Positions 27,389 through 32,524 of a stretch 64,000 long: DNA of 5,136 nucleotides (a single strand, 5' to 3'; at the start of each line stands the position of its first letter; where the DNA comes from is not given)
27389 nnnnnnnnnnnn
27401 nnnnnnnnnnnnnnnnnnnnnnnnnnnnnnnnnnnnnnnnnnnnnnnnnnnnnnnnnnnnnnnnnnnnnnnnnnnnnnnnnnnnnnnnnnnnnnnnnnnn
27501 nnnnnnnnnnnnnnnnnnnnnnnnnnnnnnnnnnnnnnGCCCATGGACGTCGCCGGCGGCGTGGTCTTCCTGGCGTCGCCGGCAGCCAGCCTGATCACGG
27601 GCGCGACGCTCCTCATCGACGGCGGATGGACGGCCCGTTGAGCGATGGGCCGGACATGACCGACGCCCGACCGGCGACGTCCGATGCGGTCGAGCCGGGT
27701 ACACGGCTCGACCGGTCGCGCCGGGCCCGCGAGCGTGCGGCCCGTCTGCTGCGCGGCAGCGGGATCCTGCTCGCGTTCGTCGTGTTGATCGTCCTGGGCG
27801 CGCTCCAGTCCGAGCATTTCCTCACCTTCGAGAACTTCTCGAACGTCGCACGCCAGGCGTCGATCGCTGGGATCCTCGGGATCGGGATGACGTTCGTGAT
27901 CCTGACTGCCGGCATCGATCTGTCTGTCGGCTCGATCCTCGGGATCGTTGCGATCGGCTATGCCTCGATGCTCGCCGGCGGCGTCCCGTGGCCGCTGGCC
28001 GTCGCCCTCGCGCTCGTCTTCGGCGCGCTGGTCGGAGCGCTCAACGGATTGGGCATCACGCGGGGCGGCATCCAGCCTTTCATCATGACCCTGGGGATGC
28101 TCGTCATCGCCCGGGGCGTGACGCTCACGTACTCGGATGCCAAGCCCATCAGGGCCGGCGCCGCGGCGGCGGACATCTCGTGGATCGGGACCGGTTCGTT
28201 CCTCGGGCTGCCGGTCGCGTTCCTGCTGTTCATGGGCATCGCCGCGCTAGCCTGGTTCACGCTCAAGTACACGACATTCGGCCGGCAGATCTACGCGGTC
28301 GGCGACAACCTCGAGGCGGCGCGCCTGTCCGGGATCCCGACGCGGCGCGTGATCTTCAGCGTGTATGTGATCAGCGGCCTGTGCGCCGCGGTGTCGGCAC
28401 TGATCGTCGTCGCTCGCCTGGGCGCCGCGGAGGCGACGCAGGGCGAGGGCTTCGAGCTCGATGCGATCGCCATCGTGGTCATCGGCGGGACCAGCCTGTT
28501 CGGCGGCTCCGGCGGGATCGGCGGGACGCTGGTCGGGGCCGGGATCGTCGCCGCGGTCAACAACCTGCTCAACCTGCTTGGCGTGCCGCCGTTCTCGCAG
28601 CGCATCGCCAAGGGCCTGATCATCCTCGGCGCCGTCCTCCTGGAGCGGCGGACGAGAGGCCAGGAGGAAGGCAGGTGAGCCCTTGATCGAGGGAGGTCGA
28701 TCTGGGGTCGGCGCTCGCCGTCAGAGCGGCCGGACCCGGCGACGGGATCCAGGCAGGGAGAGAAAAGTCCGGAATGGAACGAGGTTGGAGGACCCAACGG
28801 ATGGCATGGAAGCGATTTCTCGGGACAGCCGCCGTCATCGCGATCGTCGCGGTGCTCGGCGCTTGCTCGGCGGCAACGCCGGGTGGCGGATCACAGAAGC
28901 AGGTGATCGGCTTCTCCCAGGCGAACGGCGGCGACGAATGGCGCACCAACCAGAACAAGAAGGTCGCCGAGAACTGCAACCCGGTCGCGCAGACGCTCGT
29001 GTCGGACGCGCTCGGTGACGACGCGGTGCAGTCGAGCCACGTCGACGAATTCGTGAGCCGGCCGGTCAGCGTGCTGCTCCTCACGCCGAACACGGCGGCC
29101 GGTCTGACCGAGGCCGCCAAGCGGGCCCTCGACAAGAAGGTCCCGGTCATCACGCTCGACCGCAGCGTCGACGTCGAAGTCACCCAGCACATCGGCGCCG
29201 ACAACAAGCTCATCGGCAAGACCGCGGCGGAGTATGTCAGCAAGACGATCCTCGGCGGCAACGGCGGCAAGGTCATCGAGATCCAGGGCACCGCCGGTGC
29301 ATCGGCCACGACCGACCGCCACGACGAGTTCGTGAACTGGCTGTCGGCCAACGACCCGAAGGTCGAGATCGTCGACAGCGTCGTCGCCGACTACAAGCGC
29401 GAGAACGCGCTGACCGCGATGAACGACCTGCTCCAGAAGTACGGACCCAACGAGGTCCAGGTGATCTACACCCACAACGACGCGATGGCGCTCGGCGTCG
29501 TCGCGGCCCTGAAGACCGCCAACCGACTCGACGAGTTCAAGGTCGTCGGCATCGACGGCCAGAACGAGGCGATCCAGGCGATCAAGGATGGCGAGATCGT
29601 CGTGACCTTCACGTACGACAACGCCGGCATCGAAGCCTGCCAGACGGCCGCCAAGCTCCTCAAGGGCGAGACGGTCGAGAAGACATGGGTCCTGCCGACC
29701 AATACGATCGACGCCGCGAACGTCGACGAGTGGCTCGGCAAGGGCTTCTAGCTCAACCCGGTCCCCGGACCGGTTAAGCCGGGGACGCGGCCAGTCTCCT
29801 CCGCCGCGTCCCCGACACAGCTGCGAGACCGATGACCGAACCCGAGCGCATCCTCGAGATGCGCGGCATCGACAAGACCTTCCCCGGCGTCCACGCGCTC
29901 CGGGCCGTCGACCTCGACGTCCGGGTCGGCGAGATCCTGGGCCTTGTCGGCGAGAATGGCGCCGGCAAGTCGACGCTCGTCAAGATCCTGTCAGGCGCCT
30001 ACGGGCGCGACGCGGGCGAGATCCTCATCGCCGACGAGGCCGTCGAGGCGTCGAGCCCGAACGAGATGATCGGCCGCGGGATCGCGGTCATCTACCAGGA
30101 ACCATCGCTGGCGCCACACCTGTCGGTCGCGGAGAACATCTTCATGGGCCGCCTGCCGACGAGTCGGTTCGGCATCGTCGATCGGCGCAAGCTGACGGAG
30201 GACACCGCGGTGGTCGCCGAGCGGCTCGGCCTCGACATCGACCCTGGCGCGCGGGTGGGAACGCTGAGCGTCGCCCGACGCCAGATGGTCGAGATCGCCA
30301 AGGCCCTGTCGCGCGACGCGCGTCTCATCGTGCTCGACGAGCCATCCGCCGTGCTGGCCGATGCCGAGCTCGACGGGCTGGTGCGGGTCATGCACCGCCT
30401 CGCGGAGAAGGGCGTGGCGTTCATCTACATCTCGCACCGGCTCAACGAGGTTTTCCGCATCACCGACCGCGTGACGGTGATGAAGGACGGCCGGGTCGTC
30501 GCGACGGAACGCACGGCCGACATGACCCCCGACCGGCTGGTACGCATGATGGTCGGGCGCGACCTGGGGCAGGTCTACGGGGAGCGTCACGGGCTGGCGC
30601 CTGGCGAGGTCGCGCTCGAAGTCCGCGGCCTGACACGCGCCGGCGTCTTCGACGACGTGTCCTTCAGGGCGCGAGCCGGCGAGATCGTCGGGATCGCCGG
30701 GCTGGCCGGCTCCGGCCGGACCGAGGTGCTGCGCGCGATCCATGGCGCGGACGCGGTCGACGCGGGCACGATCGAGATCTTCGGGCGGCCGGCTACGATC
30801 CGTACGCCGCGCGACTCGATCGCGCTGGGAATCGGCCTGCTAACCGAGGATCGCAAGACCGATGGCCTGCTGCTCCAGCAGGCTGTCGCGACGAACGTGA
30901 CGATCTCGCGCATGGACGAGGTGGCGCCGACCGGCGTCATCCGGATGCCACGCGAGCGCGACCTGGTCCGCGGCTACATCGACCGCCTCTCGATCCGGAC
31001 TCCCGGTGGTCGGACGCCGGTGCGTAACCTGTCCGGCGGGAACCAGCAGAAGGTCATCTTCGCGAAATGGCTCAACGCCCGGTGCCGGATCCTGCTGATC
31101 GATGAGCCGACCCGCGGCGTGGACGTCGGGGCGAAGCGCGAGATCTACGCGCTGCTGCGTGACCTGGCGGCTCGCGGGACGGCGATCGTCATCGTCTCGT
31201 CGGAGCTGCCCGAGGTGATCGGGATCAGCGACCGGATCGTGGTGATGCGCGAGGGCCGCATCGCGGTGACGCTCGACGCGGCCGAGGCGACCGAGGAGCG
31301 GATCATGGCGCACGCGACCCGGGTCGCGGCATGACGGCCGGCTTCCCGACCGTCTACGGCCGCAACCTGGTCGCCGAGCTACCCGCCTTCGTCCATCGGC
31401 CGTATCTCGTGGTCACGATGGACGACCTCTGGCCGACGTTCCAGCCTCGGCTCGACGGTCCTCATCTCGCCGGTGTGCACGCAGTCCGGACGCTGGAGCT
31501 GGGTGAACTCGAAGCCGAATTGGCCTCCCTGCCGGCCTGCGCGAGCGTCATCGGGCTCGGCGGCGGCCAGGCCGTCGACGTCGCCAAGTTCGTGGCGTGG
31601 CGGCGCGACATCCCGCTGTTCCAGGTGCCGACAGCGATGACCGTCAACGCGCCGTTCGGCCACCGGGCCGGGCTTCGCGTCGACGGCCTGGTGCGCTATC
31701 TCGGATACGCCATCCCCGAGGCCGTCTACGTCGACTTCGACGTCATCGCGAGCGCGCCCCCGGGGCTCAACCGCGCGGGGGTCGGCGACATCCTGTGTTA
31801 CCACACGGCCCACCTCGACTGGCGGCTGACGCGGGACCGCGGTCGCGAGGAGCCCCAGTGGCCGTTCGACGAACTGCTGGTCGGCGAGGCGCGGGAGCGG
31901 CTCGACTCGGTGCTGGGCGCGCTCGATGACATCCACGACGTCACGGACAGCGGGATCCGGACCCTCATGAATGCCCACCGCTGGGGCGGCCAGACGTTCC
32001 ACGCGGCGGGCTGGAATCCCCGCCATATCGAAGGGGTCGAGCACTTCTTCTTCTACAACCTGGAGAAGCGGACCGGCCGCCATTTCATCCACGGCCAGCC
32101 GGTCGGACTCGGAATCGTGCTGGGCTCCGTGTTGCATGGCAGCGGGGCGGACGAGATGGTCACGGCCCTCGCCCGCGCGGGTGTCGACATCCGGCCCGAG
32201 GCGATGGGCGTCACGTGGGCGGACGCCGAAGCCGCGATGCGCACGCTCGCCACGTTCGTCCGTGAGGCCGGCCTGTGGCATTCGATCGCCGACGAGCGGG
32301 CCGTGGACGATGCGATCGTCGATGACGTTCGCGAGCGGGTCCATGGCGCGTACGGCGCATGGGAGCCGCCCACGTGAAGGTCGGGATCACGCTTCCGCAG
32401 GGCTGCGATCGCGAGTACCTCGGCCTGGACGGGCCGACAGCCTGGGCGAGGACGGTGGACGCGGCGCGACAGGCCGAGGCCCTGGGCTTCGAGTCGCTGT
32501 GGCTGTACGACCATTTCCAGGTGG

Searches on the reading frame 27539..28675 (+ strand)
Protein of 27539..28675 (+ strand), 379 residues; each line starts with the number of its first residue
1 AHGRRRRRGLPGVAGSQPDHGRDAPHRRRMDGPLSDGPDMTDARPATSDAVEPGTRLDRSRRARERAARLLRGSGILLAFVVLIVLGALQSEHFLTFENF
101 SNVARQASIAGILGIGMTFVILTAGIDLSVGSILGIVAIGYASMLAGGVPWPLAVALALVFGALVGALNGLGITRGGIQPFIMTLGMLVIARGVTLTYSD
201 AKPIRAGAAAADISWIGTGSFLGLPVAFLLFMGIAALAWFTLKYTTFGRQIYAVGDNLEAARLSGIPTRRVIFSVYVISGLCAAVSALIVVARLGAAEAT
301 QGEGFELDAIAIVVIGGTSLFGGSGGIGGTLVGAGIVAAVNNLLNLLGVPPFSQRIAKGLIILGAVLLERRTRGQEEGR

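Call 62: search_protein_families(library=pfam, proteins=[window:27539-28675:+], max_evalue=0.00001)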
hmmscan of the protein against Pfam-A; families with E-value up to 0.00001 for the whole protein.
window:27539-28675:+ (379 aa): 1 family
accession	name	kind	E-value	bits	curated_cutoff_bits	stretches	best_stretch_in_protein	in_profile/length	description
PF02653.21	BPD_transp_2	-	5.7e-39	134.3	26.8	1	100-364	2-267/269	Branched-chain amino acid transport system / permease component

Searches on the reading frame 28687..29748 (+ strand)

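Call 62: search_protein_families(library=pfam, proteins=[window:28687-29748:+], max_evalue=0.00001)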
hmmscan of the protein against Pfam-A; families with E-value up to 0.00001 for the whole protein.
window:28687-29748:+ (354 aa): 3 families
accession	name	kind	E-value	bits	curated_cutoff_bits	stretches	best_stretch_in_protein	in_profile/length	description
PF13407.12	Peripla_BP_4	-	1.9e-47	162.4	35.1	1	74-328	1-257/258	Periplasmic binding protein domain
PF13377.12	Peripla_BP_3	-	2.6e-08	34.6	26.5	1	201-338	19-159/167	Periplasmic binding protein-like domain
PF00532.27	Peripla_BP_1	-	1.7e-06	28.2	22.2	1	145-287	75-213/281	Periplasmic binding proteins and sugar binding domain of LacI family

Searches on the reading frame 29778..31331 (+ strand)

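Call 62: search_protein_families(library=pfam, proteins=[window:29778-31331:+], max_evalue=0.00001)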
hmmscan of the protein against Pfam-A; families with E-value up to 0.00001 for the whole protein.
window:29778-31331:+ (518 aa): 2 families
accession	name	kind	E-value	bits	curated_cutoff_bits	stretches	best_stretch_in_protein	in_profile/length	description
PF00005.33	ABC_tran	-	2.9e-48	164.4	25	2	41-190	1-136/137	ABC transporter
PF13304.12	AAA_21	-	2e-10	41.7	27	0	410-473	230-296/304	AAA domain, putative AbiEii toxin, Type IV TA system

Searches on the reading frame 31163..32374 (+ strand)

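Call 62: search_protein_families(library=pfam, proteins=[window:31163-32374:+], max_evalue=0.00001)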
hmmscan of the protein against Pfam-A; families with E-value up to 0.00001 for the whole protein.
window:31163-32374:+ (404 aa): 2 families
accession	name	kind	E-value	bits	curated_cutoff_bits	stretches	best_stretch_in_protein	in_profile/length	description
PF13685.12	Fe-ADH_2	-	3e-14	53.7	28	1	112-199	59-149/149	Iron-containing alcohol dehydrogenase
PF01761.26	DHQ_synthase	-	8.3e-06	25.9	24.2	0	128-199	33-109/115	3-dehydroquinate synthase N-terminal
